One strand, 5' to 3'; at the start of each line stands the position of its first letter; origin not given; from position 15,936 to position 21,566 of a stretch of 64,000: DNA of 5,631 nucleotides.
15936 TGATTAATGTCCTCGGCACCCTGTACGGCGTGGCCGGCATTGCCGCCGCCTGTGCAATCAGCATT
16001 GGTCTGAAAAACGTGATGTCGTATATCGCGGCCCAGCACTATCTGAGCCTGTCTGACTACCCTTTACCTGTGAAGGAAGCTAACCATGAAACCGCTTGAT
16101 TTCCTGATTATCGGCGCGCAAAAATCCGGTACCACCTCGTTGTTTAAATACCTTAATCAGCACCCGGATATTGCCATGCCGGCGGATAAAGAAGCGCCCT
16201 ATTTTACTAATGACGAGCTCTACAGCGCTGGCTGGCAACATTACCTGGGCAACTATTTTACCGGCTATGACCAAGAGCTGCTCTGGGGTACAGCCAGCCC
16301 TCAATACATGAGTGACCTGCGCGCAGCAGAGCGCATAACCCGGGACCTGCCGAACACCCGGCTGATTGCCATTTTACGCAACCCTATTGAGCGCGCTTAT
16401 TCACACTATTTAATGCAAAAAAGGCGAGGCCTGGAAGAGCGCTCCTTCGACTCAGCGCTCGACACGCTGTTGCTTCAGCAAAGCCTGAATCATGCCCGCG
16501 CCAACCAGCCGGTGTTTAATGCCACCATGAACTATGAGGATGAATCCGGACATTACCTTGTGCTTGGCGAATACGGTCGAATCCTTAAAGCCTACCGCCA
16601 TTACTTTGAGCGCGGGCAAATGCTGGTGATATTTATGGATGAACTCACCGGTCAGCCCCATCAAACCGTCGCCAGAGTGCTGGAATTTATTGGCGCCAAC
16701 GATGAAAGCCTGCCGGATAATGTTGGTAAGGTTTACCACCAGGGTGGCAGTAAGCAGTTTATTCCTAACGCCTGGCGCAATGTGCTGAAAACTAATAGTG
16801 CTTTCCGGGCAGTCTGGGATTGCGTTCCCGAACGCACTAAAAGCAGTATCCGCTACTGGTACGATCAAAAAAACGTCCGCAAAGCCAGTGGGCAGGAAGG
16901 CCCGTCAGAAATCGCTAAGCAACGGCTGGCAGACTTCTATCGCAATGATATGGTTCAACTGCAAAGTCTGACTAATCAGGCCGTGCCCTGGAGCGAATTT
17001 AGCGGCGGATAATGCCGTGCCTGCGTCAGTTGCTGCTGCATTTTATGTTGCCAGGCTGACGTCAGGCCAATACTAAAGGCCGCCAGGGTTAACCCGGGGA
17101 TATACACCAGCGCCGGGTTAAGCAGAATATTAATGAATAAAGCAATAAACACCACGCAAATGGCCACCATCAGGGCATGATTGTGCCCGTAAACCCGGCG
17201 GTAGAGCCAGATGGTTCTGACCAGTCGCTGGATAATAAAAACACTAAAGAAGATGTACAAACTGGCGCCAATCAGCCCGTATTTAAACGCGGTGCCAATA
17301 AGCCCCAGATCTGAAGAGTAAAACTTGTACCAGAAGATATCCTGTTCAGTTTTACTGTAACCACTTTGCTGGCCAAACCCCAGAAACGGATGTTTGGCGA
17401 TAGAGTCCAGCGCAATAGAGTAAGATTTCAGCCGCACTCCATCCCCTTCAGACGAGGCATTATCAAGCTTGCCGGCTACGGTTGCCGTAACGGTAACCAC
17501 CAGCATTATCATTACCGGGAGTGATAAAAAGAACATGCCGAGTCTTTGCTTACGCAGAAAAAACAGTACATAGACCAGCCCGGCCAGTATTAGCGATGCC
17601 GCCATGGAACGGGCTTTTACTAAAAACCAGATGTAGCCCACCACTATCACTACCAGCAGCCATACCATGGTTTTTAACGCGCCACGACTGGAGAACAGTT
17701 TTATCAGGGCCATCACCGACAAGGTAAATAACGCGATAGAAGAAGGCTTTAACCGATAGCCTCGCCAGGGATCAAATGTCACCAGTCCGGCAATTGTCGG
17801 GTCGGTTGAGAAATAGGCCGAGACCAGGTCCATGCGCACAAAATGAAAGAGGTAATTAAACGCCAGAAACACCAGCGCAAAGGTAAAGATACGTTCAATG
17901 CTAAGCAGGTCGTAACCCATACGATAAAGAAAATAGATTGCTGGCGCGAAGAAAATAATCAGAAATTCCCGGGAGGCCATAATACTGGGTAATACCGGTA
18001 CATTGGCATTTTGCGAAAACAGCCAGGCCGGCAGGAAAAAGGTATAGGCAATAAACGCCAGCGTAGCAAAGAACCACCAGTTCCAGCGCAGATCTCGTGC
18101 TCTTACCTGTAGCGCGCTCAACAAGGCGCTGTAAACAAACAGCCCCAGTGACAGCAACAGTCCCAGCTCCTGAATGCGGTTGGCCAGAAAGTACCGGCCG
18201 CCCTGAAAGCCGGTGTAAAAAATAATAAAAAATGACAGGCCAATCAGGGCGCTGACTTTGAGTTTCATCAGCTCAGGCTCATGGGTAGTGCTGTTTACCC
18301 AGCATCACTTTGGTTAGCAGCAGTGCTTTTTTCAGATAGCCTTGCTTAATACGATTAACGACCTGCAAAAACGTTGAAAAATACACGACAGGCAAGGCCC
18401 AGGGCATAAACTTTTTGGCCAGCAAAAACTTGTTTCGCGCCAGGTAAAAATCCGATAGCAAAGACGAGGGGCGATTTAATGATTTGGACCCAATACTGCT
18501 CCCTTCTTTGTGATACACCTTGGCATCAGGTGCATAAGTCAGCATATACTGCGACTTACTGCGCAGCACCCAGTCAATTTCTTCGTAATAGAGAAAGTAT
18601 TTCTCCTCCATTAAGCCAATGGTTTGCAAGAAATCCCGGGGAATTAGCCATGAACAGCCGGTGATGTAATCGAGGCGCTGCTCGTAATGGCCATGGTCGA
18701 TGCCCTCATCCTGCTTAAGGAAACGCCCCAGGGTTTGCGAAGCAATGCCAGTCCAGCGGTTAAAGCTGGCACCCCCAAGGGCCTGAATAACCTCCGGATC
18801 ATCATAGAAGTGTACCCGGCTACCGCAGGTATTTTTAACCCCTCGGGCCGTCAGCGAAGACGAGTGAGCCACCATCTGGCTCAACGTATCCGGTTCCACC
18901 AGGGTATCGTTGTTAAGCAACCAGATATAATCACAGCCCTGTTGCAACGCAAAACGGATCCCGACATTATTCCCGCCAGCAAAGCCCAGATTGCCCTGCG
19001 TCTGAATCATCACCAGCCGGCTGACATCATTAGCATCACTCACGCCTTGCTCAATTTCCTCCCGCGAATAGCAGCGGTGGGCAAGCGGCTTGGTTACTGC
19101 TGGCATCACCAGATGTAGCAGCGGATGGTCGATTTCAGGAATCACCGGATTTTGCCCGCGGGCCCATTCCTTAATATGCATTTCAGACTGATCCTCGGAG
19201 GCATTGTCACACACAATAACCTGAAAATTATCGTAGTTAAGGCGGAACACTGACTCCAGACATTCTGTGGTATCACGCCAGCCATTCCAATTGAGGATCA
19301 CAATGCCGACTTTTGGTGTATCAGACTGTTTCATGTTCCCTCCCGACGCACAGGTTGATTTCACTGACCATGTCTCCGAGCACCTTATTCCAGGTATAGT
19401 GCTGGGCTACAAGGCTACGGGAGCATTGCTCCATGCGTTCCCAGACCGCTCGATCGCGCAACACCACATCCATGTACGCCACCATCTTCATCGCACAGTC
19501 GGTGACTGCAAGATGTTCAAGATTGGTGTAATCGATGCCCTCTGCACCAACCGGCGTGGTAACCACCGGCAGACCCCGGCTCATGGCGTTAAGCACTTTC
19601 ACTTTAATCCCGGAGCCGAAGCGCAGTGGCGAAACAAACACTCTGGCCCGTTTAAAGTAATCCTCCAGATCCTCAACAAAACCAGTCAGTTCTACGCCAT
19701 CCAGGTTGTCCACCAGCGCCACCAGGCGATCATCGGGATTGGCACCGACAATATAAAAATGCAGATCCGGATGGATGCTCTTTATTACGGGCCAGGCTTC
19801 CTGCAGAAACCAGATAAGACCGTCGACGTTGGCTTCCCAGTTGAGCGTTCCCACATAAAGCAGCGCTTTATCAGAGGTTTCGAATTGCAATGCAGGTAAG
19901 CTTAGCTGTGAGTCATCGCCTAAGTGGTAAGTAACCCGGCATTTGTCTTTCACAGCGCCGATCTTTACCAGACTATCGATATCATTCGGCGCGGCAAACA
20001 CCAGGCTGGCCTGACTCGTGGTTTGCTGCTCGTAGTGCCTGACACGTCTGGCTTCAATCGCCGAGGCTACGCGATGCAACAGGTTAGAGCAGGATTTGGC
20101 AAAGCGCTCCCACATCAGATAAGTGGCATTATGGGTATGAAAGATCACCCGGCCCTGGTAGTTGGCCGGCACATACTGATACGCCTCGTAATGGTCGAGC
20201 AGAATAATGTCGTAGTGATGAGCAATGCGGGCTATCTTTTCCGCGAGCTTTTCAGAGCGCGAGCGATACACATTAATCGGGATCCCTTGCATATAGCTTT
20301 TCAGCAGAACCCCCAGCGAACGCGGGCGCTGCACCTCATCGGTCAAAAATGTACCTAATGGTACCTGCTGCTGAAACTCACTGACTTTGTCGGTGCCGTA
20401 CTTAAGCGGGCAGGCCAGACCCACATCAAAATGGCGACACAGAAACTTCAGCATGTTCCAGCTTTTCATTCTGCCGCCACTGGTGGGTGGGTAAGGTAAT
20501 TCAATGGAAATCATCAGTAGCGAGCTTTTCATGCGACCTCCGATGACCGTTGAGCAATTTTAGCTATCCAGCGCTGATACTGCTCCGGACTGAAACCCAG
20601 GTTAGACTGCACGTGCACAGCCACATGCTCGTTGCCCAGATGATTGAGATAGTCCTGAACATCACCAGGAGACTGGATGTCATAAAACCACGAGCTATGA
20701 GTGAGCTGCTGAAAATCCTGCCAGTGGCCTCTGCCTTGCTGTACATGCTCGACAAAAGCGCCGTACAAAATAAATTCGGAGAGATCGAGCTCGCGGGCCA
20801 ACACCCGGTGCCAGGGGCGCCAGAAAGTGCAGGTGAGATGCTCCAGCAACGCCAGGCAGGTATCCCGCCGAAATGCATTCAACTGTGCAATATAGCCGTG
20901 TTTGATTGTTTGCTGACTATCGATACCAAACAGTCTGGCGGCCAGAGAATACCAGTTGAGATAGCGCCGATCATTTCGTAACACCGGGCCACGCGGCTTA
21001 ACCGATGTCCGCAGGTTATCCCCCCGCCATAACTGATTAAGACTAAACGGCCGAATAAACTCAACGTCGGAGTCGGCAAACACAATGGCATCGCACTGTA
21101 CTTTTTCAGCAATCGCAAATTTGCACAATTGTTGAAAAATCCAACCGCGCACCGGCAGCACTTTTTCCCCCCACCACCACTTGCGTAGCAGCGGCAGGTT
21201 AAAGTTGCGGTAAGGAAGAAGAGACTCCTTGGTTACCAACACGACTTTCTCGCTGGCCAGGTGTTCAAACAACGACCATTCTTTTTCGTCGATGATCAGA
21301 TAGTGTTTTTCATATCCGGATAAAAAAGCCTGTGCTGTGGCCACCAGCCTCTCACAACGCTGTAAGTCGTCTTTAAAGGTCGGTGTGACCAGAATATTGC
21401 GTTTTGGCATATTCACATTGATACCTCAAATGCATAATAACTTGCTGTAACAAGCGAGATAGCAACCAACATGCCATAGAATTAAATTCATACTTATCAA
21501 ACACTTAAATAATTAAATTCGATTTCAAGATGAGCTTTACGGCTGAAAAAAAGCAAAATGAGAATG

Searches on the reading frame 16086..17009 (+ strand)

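Call 12: search_protein_families(library=pfam, proteins=[window:16086-17009:+], max_evalue=0.001)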
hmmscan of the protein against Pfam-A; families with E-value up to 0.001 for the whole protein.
window:16086-17009:+ (308 aa): 2 families
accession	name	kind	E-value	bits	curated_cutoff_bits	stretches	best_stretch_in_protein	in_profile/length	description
PF00685.33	Sulfotransfer_1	-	3.7e-16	59.7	22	1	5-214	3-193/255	Sulfotransferase domain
PF13469.12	Sulfotransfer_3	-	3.8e-13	50.6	27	1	7-34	3-30/216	Sulfotransferase family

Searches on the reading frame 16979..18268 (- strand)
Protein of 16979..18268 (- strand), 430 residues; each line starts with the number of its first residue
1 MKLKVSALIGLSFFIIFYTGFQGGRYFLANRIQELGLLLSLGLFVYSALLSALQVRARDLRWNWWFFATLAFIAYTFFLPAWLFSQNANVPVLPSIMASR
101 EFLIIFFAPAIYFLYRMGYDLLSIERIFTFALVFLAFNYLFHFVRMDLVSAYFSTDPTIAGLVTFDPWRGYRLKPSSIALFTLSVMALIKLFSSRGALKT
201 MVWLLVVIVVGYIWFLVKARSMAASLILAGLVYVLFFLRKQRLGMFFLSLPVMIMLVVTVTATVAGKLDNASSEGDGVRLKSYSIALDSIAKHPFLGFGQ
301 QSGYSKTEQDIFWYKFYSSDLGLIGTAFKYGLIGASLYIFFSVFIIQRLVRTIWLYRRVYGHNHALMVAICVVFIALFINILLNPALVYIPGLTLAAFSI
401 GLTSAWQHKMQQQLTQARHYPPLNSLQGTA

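Call 12: search_protein_families(library=pfam, proteins=[window:16979-18268:-], max_evalue=0.001)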
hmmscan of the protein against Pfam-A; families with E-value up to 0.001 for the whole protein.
window:16979-18268:- (430 aa): 1 family
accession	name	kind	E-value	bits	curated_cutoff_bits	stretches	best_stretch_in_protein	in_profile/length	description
PF04932.20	Wzy_C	-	5.4e-08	33.2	31.7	1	206-339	2-149/149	O-Antigen ligase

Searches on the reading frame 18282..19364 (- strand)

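Call 12: search_protein_families(library=pfam, proteins=[window:18282-19364:-], max_evalue=0.001)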
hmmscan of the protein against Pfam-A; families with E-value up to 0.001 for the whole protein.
window:18282-19364:- (361 aa): 2 families
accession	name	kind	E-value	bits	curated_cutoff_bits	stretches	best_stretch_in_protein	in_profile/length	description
PF00535.33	Glycos_transf_2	-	7.7e-15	55.7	23.3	2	21-72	2-52/168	Glycosyl transferase family 2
PF13641.12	Glyco_tranf_2_3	-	1.9e-05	25.2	27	0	113-290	56-216/230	Glycosyltransferase like family 2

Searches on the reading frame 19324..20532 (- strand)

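Call 12: search_protein_families(library=pfam, proteins=[window:19324-20532:-], max_evalue=0.001)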
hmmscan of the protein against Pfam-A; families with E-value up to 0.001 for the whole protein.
window:19324-20532:- (403 aa): 3 families
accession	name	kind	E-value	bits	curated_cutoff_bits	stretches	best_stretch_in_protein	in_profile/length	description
PF13692.12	Glyco_trans_1_4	-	6.1e-27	95.1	27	1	222-333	2-115/142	Glycosyl transferases group 1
PF00534.26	Glycos_transf_1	-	1.1e-13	51.6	26.4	1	215-330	9-126/172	Glycosyl transferases group 1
PF13524.12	Glyco_trans_1_2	-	2.7e-05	24.6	25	1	253-388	9-142/144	Glycosyl transferase-like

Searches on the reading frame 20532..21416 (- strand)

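Call 12: search_protein_families(library=pfam, proteins=[window:20532-21416:-], max_evalue=0.001)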
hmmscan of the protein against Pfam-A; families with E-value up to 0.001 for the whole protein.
window:20532-21416:- (295 aa): 1 family
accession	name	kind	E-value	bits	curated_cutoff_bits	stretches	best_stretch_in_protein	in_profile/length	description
PF20102.4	DUF6492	-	4.1e-22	79.1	22.9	1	14-286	17-285/291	Family of unknown function (DUF6492)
